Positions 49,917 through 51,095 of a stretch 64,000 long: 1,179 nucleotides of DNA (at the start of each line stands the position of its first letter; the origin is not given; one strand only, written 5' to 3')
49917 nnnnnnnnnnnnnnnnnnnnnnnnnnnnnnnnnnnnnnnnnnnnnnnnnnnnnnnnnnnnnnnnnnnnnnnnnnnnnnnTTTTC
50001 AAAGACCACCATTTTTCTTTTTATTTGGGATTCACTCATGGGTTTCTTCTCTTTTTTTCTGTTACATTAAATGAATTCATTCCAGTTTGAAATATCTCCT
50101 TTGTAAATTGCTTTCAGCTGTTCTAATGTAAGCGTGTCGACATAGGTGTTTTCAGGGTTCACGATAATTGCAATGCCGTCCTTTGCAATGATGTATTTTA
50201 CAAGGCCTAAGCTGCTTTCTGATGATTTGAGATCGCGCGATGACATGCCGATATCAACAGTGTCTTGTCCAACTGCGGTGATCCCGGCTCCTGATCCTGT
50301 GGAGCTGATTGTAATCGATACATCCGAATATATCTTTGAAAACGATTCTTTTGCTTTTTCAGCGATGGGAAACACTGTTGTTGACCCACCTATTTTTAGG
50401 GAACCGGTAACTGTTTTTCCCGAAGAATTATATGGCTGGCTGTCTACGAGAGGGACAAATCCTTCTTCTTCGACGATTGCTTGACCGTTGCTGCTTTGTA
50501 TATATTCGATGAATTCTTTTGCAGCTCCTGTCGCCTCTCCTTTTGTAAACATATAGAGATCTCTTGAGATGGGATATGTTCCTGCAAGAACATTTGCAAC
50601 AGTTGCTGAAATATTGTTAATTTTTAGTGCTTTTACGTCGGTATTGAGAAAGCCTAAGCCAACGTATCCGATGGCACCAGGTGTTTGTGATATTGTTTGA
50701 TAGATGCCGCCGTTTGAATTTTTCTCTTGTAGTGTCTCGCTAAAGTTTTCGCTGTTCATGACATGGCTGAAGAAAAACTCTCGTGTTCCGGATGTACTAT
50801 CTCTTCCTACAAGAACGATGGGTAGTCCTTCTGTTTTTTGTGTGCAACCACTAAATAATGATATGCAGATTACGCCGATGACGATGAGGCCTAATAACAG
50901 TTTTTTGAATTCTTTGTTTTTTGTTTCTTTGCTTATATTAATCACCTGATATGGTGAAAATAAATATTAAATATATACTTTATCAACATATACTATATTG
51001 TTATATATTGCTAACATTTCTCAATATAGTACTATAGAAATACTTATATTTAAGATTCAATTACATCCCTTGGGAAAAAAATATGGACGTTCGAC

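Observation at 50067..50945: Circularly permuted PstS phosphate-binding protein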

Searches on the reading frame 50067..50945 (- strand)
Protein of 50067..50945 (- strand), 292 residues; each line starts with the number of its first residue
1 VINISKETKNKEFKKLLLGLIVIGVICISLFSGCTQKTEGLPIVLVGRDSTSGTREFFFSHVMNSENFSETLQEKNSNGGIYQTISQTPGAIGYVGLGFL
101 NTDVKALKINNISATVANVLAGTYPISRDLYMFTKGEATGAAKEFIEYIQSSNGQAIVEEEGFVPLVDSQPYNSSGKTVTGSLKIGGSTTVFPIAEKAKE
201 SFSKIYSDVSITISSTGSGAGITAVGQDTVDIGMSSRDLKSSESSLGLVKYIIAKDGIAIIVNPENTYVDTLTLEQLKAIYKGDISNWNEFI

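Call 3: search_protein_families(library=pfam, proteins=[window:50067-50945:-], max_evalue=0.01)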
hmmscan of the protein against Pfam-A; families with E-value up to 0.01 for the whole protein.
window:50067-50945:- (292 aa): 4 families
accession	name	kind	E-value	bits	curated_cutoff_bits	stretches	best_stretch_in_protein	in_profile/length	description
PF12849.12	PBP_like_2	-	1.5e-42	146.6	27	2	175-290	4-125/267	PBP superfamily domain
PF13531.11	SBP_bac_11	-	1.4e-06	28.7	25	1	121-163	182-226/227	Bacterial extracellular solute-binding protein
PF12727.12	PBP_like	-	1.6e-06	27.8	27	0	202-260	4-63/193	PBP superfamily domain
PF01547.30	SBP_bac_1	-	0.0013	19.3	26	0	102-155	238-306/307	Bacterial extracellular solute-binding protein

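Call 4: search_protein_families(library=ncbifam, proteins=[window:50067-50945:-], max_evalue=0.01)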
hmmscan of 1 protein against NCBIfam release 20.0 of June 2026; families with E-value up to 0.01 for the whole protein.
window:50067-50945:- (292 aa): 5 families
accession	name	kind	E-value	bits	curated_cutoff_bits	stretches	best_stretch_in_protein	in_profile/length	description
TIGR02136.1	ptsS_2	subfamily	8.2e-69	232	206.6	2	175-290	33-154/295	phosphate ABC transporter substrate-binding protein PstS family protein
TIGR00975.1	3a0107s03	equivalog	8.3e-19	67.8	205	2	184-290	2-114/315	phosphate ABC transporter substrate-binding protein PstS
TIGR04505.1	PtsS_plasma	equivalog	4.8e-17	62.4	175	2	35-107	199-273/334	phosphate ABC transporter substrate-binding protein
NF040786.1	LysR_Sec_metab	equivalog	3.9e-05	22.8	250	1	173-273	83-180/298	selenium metabolism-associated LysR family transcriptional regulator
TIGR03339.1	phn_lysR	subfamily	0.0085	15.4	341.1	0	174-265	80-165/279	aminoethylphosphonate catabolism associated LysR family transcriptional regulator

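Call 5: find_homologous_proteins(query=window:50067-50945:-, max_evalue=0.00001)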
Query window:50067-50945:- (292 aa): 5268 proteins with E <= 0.00001 among 8000 candidates; the best 120 are listed.
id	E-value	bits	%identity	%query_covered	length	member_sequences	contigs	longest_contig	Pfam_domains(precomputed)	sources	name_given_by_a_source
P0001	8.7e-169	578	93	93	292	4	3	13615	PF13531.12,PF12727.13,PF01547.31,PF12849.13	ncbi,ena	-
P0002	3.9e-131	454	51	85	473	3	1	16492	PF13531.12,PF12727.13,PF01547.31,PF12849.13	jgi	jgi:phosphate transport system substrate-binding protein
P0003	1.1e-129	450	73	96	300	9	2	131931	PF13531.12,PF12727.13,PF12849.13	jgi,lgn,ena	-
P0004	2.0e-126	439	71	97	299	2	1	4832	PF13531.12,PF12727.13,PF01547.31,PF12849.13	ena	-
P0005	5.5e-126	437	73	88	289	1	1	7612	PF13531.12,PF12727.13,PF12849.13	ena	-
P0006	1.2e-125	436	69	100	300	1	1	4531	PF13531.12,PF12727.13,PF12849.13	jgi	jgi:phosphate transport system substrate-binding protein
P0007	1.4e-125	436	74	89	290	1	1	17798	PF13531.12,PF12727.13,PF01547.31,PF12849.13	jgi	jgi:phosphate transport system substrate-binding protein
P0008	1.7e-125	436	69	97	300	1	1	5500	PF13531.12,PF12727.13,PF12849.13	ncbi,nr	ncbi:MAG: substrate-binding domain-containing protein [Candidatus Thermoplasmatota archaeon]|nr:subs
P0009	1.8e-125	436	70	94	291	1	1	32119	PF13531.12,PF12727.13,PF12849.13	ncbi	-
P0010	2.4e-125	435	73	88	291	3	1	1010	PF13531.12,PF12727.13,PF01547.31,PF12849.13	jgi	jgi:phosphate transport system substrate-binding protein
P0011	2.4e-125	435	69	100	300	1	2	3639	PF13531.12,PF12727.13,PF12849.13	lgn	-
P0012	1.2e-124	433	71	91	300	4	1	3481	PF13531.12,PF12727.13,PF12849.13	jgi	jgi:phosphate transport system substrate-binding protein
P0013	3.3e-124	432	69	100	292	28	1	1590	PF13531.12,PF12727.13,PF01547.31,PF12849.13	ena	-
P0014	1.0e-123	430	70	97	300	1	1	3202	PF13531.12,PF12727.13,PF12849.13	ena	-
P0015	4.9e-123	428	67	100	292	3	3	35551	PF13531.12,PF12727.13,PF12849.13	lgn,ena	-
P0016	7.5e-123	427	70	97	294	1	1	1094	PF13531.12,PF12727.13,PF12849.13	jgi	-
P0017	1.2e-122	426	69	97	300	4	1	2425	PF13531.12,PF12727.13,PF12849.13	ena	-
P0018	1.9e-121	423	67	94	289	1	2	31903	PF13531.12,PF12727.13,PF12849.13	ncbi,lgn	-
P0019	1.9e-121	423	67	100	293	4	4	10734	PF13531.12,PF12727.13,PF01547.31,PF12849.13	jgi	jgi:phosphate transport system substrate-binding protein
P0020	2.0e-121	423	70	91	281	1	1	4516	PF13531.12,PF12727.13,PF12849.13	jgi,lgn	jgi:phosphate transport system substrate-binding protein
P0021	2.2e-121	422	71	90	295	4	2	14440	PF13531.12,PF12727.13,PF12849.13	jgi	jgi:phosphate transport system substrate-binding protein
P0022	2.8e-121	422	68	100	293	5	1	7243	PF13531.12,PF12727.13,PF01547.31,PF12849.13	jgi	jgi:phosphate transport system substrate-binding protein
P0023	5.5e-121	421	67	100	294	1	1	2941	PF13531.12,PF12727.13,PF01547.31,PF12849.13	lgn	-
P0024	6.2e-121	421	68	100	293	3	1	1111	PF13531.12,PF12727.13,PF01547.31,PF12849.13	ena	-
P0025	7.0e-121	421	69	97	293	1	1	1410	PF13531.12,PF12727.13,PF12849.13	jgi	-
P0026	2.1e-120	419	68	100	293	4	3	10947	PF13531.12,PF12727.13,PF12849.13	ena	-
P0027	5.5e-120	418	67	100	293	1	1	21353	PF13531.12,PF12727.13,PF12849.13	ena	-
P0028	1.7e-119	416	66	98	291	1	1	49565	PF13531.12,PF12727.13,PF01547.31,PF12849.13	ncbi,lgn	-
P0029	2.0e-119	416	69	95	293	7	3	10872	PF13531.12,PF12727.13,PF12849.13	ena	-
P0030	2.0e-119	416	67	97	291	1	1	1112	PF13531.12,PF12727.13,PF12849.13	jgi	jgi:phosphate transport system substrate-binding protein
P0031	6.7e-119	414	67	100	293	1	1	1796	PF13531.12,PF12727.13,PF01547.31,PF12849.13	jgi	jgi:phosphate transport system substrate-binding protein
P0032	7.8e-119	414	67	100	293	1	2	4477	PF13531.12,PF12727.13,PF12849.13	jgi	jgi:phosphate transport system substrate-binding protein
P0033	1.1e-118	414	69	95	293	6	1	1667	PF13531.12,PF12727.13,PF12849.13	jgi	jgi:phosphate transport system substrate-binding protein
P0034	1.3e-118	413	68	95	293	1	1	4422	PF13531.12,PF12727.13,PF12849.13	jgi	jgi:phosphate transport system substrate-binding protein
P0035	1.4e-118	413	67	100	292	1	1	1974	PF13531.12,PF12727.13,PF01547.31,PF12849.13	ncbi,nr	ncbi:MAG: substrate-binding domain-containing protein [Thermoplasmata archaeon]|nr:substrate-binding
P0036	4.8e-118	411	69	90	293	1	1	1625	PF13531.12,PF12727.13,PF12849.13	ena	-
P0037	5.9e-118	411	66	100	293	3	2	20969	PF13531.12,PF12727.13,PF01547.31,PF12849.13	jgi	jgi:phosphate transport system substrate-binding protein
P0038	1.6e-117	410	70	90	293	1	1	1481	PF13531.12,PF12727.13,PF12849.13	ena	-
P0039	2.4e-117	409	68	94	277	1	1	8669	PF13531.12,PF12727.13,PF01547.31,PF12849.13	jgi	jgi:phosphate transport system substrate-binding protein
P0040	3.2e-117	409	66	100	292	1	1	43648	PF13531.12,PF12727.13,PF01547.31,PF12849.13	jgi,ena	-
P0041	3.8e-117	408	66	100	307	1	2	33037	PF13531.12,PF12727.13,PF01547.31,PF12849.13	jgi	-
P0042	3.9e-117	408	65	100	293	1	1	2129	PF13531.12,PF12727.13,PF01547.31,PF12849.13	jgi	jgi:phosphate transport system substrate-binding protein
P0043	4.1e-117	408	66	100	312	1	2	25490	PF13531.12,PF12727.13,PF01547.31,PF12849.13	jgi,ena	-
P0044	5.3e-117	408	66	100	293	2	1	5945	PF13531.12,PF12727.13,PF12849.13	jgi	jgi:phosphate transport system substrate-binding protein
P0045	5.7e-117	408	66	97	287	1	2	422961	PF12727.13,PF12849.13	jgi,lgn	-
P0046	6.7e-117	408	67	95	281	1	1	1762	PF13531.12,PF12727.13,PF12849.13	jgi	jgi:phosphate transport system substrate-binding protein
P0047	7.5e-117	408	69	89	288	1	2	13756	PF12727.13,PF12849.13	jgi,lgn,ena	-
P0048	7.9e-117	407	68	95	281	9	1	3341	PF13531.12,PF12727.13,PF12849.13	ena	-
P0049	1.0e-116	407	65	100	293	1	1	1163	PF13531.12,PF12727.13,PF12849.13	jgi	jgi:phosphate transport system substrate-binding protein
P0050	1.5e-116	407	69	90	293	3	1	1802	PF13531.12,PF12727.13,PF12849.13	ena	-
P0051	3.0e-116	406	50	85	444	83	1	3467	PF13531.12,PF12727.13,PF27658.1,PF13343.12,PF12849.13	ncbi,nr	ncbi:MAG TPA: phosphate ABC transporter substrate-binding protein, partial [Methanocorpusculum sp.]|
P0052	3.8e-116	405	68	97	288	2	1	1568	PF13531.12,PF12727.13,PF12849.13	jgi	jgi:phosphate transport system substrate-binding protein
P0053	5.3e-116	405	66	100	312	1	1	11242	PF13531.12,PF12727.13,PF01547.31,PF12849.13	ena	-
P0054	5.9e-116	405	72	89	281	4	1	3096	PF13531.12,PF12727.13,PF12849.13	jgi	jgi:phosphate transport system substrate-binding protein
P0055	8.1e-116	404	65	100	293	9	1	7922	PF13531.12,PF12727.13,PF01547.31,PF12849.13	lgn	-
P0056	4.6e-115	402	65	100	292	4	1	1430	PF13531.12,PF12727.13,PF01547.31,PF12849.13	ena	-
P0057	6.8e-115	401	65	97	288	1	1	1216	PF13531.12,PF12849.13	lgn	-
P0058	9.2e-115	401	65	100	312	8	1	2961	PF13531.12,PF12727.13,PF01547.31,PF12849.13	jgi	-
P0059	1.4e-114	400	68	95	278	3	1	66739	PF13531.12,PF12727.13,PF12849.13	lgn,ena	-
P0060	1.8e-114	400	66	100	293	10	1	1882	PF13531.12,PF12727.13,PF01547.31,PF12849.13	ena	-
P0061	1.2e-113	397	68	94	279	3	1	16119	PF13531.12,PF12727.13,PF12849.13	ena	-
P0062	3.0e-113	396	67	94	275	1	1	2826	PF13531.12,PF12727.13,PF12849.13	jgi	jgi:phosphate transport system substrate-binding protein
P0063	4.2e-113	395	65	100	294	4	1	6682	PF13531.12,PF12727.13,PF01547.31,PF12849.13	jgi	jgi:phosphate transport system substrate-binding protein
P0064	9.5e-113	394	71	90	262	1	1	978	PF13531.12,PF12727.13,PF12849.13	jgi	jgi:phosphate transport system substrate-binding protein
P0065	3.3e-112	392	62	100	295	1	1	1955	PF13531.12,PF12727.13,PF12849.13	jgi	jgi:phosphate transport system substrate-binding protein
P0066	6.5e-112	391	64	100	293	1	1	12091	PF13531.12,PF12727.13,PF12849.13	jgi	jgi:phosphate transport system substrate-binding protein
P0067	1.8e-111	390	67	89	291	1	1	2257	PF13531.12,PF12727.13,PF12849.13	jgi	jgi:phosphate transport system substrate-binding protein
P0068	3.8e-110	386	65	95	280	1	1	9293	PF13531.12,PF12727.13,PF12849.13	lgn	-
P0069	4.5e-110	385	69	90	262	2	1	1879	PF13531.12,PF12727.13,PF12849.13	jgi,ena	-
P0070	5.3e-110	385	66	89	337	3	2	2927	PF13531.12,PF12727.13,PF12849.13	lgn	-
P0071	7.5e-110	385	62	100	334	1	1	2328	PF13531.12,PF12727.13,PF01547.31,PF12849.13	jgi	jgi:phosphate transport system substrate-binding protein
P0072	8.7e-110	384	66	89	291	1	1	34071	PF13531.12,PF12849.13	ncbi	-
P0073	9.2e-110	384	67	89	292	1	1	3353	PF13531.12,PF12727.13,PF01547.31,PF12849.13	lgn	-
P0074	1.5e-109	384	61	99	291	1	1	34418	PF13531.12,PF12727.13,PF12849.13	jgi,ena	-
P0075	1.6e-109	383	64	89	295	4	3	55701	PF13531.12,PF12727.13,PF12849.13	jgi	-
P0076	1.9e-109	383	62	100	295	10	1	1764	PF13531.12,PF12727.13,PF12849.13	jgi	jgi:phosphate transport system substrate-binding protein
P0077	2.8e-109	383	63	100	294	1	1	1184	PF13531.12,PF12727.13,PF12849.13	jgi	jgi:phosphate transport system substrate-binding protein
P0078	3.4e-109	382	68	90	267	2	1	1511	PF13531.12,PF12727.13,PF12849.13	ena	-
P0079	6.6e-109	381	64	99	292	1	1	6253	PF13531.12,PF12727.13,PF12849.13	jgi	jgi:phosphate transport system substrate-binding protein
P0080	8.0e-109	381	65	95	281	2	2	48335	PF13531.12,PF12727.13,PF12849.13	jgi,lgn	-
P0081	9.2e-109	381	62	100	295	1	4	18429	PF13531.12,PF12727.13,PF12849.13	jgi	jgi:phosphate transport system substrate-binding protein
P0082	1.5e-108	380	63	100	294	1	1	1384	PF13531.12,PF12727.13,PF12849.13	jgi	jgi:phosphate transport system substrate-binding protein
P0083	1.9e-108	380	64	100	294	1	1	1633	PF13531.12,PF12727.13,PF12849.13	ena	-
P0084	2.5e-108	380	67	91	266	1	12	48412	PF13531.12,PF12727.13,PF12849.13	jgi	jgi:phosphate transport system substrate-binding protein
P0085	3.2e-108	379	61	100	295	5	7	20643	PF13531.12,PF12727.13,PF12849.13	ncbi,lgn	-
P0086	4.6e-108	379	67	91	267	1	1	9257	PF13531.12,PF12727.13,PF01547.31,PF12849.13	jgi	jgi:phosphate transport system substrate-binding protein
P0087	5.6e-108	378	66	90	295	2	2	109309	PF13531.12,PF12727.13,PF12849.13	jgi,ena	jgi:phosphate transport system substrate-binding protein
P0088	7.5e-108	378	62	95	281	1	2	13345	PF13531.12,PF12727.13,PF12849.13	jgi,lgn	jgi:phosphate transport system substrate-binding protein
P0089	8.4e-108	378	63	100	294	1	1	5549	PF13531.12,PF12727.13,PF12849.13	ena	-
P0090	2.1e-107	377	62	100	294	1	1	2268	PF13531.12,PF12727.13,PF12849.13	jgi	-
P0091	2.4e-107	376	62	95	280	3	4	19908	PF13531.12,PF12727.13,PF12849.13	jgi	-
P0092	1.8e-106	373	60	99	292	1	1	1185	PF13531.12,PF12727.13,PF12849.13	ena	-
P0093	3.6e-106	372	61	100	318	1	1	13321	PF13531.12,PF12727.13,PF12849.13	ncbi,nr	ncbi:PBP superfamily domain protein [uncultured archaeon]|nr:PBP superfamily domain protein [uncultu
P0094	8.5e-106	371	60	99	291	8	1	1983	PF13531.12,PF12727.13,PF12849.13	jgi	jgi:phosphate transport system substrate-binding protein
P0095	3.6e-105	369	61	99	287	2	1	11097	PF13531.12,PF12727.13,PF01547.31,PF12849.13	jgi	jgi:phosphate transport system substrate-binding protein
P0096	1.4e-104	367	59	100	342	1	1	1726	PF13531.12,PF12727.13,PF12849.13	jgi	jgi:phosphate transport system substrate-binding protein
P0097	2.7e-104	366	59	99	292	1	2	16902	PF13531.12,PF12727.13,PF12849.13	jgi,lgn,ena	-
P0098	5.3e-104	365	58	98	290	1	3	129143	PF12849.13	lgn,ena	-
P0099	1.1e-103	364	63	93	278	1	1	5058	PF13531.12,PF12727.13,PF01547.31,PF12849.13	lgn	-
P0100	1.8e-103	364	59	100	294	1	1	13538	PF13531.12,PF12727.13,PF12849.13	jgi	jgi:phosphate transport system substrate-binding protein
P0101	2.2e-103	363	60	94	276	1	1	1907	PF13531.12,PF12727.13,PF12849.13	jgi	jgi:phosphate transport system substrate-binding protein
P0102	1.0e-101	358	64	90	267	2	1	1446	PF13531.12,PF12727.13,PF12849.13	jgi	-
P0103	1.1e-101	358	68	84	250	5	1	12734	PF13531.12,PF12727.13,PF12849.13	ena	-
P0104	8.3e-101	355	60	99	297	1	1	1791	PF13531.12,PF12727.13,PF01547.31,PF12849.13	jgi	jgi:phosphate transport system substrate-binding protein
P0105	1.3e-99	351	60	94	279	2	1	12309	PF13531.12,PF12727.13,PF12849.13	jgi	jgi:phosphate transport system substrate-binding protein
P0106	6.7e-98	345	56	100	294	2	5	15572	PF13531.12,PF12727.13,PF12849.13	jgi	-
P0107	1.1e-97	345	56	100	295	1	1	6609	PF12727.13,PF12849.13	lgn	-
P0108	2.2e-97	344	58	97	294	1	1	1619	PF12849.13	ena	-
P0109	3.8e-97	343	56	100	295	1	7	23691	PF12727.13,PF12849.13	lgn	-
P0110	9.8e-97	342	56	100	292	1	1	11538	PF12849.13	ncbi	-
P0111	1.6e-95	338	56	100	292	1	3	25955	PF12727.13,PF12849.13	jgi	jgi:phosphate transport system substrate-binding protein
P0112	2.2e-95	337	59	96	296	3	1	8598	PF13531.12,PF12727.13,PF01547.31,PF12849.13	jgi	-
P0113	2.2e-95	337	60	94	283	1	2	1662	PF13531.12,PF12727.13,PF12849.13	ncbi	-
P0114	3.0e-95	337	66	84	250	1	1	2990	PF13531.12,PF12849.13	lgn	-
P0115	4.9e-95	336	55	100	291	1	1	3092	PF12849.13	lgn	-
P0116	6.4e-95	336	56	98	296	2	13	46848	PF12727.13,PF12849.13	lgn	-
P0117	9.4e-95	335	56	100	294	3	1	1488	PF12727.13,PF12849.13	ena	-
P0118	1.2e-94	335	56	96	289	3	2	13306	PF12727.13,PF12849.13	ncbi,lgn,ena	-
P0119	1.3e-94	335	60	94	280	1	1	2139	PF13531.12,PF12727.13,PF01547.31,PF12849.13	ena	-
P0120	1.8e-94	334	60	93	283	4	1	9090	PF13531.12,PF12727.13,PF01547.31,PF12849.13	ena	-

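Call 6: search_solved_structures(query=window:50067-50945:-, max_evalue=0.001, show_alignments=2)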
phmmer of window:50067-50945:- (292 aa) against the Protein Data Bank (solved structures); distinct sequences matched with E-value up to 0.001: 20.
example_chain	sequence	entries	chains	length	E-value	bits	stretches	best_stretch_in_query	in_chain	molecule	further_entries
4q8r_A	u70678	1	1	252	7.9e-38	133.6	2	180-290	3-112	Phosphate ABC transporter, phosphate-binding protein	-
4gd5_A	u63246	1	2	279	1.4e-37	132.8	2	174-290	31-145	Phosphate ABC transporter, phosphate-binding protein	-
4h1x_A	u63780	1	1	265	2.7e-35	125.3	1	42-290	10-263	Phosphate-binding protein pstS 2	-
4exl_A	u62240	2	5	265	2.6e-32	115.5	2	40-180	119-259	Phosphate-binding protein pstS 1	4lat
4ecf_A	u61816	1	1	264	3.6e-27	98.6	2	42-163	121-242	ABC-type phosphate transport system, periplasmic component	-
1twy_A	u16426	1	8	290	1.9e-26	96.3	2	182-290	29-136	ABC transporter, periplasmic substrate-binding protein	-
4jwo_A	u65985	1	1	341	2.3e-26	96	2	171-290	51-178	Phosphate binding protein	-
4n13_A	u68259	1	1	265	2.4e-25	92.7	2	183-290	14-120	Phosphate ABC transporter, periplasmic phosphate-binding protein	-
4pqj_A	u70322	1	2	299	8.1e-23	84.4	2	40-167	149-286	Phosphate binding protein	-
4omb_A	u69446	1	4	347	8.4e-23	84.3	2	40-167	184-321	Phosphate binding protein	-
9l8j_A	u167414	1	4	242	3.6e-16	62.6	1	183-290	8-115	Sll0540 protein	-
1pc3_A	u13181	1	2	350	3e-10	43.1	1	183-290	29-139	Phosphate-binding protein 1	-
7dm1_B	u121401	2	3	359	3.3e-10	43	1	183-290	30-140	Phosphate-binding protein PstS 1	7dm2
7xg7_A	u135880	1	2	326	2e-07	33.9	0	185-291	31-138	Phosphate transporter subunit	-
35yt_A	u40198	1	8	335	7.1e-07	32.1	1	186-290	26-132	Phosphate-binding protein PstS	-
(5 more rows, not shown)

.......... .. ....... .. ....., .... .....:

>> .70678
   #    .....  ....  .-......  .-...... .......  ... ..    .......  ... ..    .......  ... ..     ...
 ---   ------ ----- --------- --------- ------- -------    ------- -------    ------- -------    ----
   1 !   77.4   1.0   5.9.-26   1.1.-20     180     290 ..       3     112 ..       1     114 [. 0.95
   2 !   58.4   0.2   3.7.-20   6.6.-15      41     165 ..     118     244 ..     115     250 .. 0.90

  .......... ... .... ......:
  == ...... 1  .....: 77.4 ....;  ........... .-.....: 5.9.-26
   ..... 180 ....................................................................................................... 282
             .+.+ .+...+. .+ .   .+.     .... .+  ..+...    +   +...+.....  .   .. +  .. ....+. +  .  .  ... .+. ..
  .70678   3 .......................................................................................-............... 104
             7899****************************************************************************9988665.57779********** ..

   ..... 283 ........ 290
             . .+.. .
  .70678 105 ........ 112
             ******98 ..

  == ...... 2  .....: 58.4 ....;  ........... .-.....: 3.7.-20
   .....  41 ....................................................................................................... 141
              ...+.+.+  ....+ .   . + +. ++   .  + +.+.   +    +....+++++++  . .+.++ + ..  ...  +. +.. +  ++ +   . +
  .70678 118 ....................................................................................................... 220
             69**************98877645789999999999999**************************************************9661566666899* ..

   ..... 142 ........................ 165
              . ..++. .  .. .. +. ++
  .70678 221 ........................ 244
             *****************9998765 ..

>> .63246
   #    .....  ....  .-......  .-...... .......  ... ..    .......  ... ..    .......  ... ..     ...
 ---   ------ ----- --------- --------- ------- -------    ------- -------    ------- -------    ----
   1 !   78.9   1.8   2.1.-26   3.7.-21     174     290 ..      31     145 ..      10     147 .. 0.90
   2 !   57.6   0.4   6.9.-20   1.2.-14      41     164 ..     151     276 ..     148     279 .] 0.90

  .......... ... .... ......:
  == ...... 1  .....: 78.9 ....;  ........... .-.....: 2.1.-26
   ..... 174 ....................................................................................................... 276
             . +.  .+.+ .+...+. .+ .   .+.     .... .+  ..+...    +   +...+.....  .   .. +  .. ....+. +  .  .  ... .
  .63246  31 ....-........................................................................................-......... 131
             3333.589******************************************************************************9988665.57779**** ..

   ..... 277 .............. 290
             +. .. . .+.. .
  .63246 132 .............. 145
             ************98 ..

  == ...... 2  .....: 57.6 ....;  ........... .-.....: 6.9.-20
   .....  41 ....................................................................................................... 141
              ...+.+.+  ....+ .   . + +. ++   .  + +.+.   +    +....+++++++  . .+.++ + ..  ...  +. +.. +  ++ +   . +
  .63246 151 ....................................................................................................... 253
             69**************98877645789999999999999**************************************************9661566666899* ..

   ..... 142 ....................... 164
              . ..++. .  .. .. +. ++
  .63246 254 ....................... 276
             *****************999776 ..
